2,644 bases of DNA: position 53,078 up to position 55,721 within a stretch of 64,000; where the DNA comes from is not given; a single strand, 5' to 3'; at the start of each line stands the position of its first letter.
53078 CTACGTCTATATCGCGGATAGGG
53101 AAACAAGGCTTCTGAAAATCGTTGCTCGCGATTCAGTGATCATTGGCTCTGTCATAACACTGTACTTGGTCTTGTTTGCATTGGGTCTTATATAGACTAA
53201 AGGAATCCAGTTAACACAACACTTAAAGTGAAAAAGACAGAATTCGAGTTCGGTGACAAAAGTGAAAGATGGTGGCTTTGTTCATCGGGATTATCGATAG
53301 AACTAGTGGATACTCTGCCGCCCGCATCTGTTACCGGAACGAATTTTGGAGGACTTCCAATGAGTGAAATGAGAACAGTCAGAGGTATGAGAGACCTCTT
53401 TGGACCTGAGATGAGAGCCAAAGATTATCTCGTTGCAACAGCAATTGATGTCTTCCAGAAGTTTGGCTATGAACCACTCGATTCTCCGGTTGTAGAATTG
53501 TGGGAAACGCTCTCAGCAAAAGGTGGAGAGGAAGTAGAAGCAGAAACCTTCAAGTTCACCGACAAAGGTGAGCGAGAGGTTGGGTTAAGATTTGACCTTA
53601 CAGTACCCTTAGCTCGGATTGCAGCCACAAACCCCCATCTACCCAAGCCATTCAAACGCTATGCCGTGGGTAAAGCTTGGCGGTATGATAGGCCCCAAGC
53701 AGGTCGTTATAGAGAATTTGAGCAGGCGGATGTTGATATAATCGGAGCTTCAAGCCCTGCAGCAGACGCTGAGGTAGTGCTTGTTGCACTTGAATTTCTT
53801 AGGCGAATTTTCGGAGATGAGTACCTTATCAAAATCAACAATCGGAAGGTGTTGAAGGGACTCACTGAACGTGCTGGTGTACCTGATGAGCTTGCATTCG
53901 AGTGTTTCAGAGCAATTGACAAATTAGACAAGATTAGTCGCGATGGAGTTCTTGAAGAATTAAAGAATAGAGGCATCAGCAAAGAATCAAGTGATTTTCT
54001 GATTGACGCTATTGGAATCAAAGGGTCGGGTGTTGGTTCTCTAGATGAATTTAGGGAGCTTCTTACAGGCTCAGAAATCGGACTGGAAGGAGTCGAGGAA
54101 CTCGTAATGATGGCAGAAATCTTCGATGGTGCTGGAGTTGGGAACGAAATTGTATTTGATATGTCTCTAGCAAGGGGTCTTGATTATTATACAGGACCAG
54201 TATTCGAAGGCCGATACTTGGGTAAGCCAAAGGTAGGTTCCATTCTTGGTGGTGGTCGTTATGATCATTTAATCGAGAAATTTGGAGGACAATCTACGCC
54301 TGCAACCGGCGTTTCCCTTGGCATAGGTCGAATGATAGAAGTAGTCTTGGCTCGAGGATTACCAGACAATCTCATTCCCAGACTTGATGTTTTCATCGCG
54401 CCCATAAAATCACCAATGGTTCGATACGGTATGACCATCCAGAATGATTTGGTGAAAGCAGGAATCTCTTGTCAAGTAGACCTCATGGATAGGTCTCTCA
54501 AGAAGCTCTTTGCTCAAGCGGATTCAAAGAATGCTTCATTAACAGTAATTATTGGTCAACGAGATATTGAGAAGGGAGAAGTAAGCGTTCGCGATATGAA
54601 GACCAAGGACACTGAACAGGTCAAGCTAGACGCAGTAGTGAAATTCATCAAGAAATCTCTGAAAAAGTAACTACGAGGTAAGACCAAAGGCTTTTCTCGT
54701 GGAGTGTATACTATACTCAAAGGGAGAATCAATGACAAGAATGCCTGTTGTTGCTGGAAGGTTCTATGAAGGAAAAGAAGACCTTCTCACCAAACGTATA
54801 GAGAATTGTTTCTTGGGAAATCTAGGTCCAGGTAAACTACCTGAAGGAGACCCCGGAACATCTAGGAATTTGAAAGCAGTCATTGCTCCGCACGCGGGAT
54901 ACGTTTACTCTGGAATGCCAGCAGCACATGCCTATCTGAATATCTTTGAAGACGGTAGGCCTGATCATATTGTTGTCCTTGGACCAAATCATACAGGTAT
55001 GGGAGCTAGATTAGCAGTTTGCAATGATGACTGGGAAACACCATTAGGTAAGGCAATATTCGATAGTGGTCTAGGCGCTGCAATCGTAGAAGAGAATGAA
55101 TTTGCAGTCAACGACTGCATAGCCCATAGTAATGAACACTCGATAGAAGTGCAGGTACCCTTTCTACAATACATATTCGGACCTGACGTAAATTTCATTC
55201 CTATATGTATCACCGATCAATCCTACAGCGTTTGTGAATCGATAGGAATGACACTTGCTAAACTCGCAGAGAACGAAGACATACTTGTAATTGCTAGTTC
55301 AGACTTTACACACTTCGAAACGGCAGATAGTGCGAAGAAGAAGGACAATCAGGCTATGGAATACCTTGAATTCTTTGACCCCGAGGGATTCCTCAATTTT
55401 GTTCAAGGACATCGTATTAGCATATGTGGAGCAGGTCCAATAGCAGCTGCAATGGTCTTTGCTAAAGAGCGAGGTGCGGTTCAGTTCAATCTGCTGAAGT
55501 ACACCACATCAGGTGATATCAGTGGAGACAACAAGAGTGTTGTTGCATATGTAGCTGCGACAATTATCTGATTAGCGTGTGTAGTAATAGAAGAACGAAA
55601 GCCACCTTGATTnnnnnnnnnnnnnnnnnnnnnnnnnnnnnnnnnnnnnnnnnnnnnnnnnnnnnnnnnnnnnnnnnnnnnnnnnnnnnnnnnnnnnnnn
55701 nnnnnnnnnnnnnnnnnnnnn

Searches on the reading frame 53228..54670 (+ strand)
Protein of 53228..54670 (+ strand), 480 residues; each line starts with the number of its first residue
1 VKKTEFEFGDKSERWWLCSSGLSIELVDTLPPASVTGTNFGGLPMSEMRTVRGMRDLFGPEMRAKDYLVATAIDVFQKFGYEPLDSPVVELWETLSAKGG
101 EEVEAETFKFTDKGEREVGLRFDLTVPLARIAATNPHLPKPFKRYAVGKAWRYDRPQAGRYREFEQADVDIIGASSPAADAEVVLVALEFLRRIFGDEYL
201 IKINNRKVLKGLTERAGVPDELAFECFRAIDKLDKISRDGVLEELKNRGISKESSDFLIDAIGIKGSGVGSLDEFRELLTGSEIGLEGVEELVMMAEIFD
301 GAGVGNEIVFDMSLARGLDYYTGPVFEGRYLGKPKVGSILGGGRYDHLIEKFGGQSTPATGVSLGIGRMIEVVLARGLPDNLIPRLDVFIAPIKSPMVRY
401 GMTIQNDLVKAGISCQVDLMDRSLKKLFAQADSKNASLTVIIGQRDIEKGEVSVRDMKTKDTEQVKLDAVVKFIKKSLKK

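Call 82: search_protein_families(library=pfam, proteins=[window:53228-54670:+], max_evalue=0.001)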
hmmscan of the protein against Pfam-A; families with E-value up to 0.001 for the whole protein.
window:53228-54670:+ (480 aa): 4 families
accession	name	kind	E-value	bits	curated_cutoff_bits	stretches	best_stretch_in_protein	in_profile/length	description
PF13393.11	tRNA-synt_His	-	1.4e-51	176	25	1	53-366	1-305/308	Histidyl-tRNA synthetase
PF03129.25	HGTP_anticodon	-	2.5e-18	66.5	21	1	387-476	1-93/94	Anticodon binding domain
PF00587.30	tRNA-synt_2b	-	8.2e-05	23.2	29.3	1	108-302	1-110/179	tRNA synthetase class II core domain (G, H, P, S and T)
PF01409.25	tRNA-synt_2d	-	0.00039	20.4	19.8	1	74-204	28-163/246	tRNA synthetases class II core domain (F)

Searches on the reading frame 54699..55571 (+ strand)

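Call 82: search_protein_families(library=pfam, proteins=[window:54699-55571:+], max_evalue=0.001)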
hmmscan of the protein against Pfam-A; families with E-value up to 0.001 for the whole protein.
window:54699-55571:+ (290 aa): 1 family
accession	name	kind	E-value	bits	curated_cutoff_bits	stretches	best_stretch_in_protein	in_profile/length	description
PF01875.22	Memo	-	1.2e-71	241.5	27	1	16-287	2-268/269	Memo-like protein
